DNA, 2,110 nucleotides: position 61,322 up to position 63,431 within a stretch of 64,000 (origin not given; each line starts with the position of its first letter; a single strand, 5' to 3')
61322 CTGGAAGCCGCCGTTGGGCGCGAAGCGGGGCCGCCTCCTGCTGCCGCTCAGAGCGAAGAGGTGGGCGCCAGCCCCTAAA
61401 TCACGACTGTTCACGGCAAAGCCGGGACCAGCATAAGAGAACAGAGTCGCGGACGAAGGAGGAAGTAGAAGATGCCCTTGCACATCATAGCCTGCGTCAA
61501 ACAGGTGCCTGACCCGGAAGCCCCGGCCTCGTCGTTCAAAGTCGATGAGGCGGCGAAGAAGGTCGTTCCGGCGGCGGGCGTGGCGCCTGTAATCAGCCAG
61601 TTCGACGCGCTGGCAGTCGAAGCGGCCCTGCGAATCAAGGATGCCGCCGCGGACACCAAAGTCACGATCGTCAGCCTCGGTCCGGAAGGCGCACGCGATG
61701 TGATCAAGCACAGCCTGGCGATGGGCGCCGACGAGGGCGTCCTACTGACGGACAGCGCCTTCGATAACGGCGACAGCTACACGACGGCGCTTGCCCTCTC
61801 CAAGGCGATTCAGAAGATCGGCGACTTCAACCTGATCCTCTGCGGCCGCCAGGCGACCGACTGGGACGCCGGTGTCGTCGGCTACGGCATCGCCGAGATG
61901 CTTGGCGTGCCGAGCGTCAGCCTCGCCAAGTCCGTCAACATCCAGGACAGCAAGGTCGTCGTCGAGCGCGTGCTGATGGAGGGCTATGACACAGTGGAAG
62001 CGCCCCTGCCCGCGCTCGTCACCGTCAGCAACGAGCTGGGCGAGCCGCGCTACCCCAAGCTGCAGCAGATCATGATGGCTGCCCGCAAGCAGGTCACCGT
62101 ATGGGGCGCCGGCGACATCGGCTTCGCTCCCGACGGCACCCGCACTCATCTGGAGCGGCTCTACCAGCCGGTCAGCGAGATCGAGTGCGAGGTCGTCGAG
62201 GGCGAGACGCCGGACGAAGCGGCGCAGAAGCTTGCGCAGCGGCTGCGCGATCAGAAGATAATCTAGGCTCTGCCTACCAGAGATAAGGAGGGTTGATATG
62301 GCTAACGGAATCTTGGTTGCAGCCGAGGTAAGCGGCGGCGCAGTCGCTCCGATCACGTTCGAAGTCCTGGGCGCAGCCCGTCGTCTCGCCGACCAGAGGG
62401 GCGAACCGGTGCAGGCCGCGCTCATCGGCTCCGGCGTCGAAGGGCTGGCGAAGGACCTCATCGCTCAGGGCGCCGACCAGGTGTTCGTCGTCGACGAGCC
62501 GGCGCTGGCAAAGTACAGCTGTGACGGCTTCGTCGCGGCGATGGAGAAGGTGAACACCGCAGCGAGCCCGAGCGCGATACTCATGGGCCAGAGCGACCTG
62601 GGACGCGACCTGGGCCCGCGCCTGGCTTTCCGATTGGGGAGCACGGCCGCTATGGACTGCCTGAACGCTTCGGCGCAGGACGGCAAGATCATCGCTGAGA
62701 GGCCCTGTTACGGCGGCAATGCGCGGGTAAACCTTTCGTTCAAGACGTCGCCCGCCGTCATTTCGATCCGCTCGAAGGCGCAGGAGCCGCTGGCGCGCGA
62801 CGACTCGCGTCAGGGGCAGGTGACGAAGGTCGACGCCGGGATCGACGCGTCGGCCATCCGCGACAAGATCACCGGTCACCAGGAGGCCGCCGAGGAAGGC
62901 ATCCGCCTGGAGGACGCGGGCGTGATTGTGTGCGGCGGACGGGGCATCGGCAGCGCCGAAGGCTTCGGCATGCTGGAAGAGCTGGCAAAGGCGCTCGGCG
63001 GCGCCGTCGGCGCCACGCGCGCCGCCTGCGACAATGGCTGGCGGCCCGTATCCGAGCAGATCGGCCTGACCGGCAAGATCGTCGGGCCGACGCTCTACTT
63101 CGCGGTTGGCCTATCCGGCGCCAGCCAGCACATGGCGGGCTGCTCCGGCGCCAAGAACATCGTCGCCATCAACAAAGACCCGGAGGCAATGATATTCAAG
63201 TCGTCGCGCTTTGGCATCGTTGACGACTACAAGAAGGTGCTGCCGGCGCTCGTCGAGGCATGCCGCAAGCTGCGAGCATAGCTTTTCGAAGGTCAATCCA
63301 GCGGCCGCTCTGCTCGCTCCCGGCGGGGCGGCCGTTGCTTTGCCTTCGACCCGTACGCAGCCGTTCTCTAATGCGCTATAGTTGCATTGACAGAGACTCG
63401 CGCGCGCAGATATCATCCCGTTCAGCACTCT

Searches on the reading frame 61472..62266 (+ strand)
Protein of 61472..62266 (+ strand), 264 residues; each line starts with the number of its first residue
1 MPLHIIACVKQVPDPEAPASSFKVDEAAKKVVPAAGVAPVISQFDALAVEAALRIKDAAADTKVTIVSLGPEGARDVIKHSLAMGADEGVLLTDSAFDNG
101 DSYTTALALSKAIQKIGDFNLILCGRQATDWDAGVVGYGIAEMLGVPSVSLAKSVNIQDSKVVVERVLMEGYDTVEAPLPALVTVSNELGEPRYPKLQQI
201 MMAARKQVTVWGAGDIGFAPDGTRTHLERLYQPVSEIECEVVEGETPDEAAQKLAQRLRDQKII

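Call 56: search_protein_families(library=pfam, proteins=[window:61472-62266:+], max_evalue=0.00001)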
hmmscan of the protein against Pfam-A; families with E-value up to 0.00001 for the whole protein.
window:61472-62266:+ (264 aa): 1 family
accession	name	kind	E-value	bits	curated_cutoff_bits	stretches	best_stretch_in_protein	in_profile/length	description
PF01012.27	ETF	-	8.1e-35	120.7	26.7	1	37-213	9-178/181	Electron transfer flavoprotein domain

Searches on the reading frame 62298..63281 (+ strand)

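Call 56: search_protein_families(library=pfam, proteins=[window:62298-63281:+], max_evalue=0.00001)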
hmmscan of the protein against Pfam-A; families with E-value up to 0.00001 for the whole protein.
window:62298-63281:+ (327 aa): 2 families
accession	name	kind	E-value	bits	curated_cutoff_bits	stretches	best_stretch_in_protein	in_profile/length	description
PF01012.27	ETF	-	3e-38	131.9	26.7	1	6-180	2-178/181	Electron transfer flavoprotein domain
PF00766.25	ETF_alpha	-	3.6e-32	110.6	27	1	204-282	2-80/81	Electron transfer flavoprotein FAD-binding domain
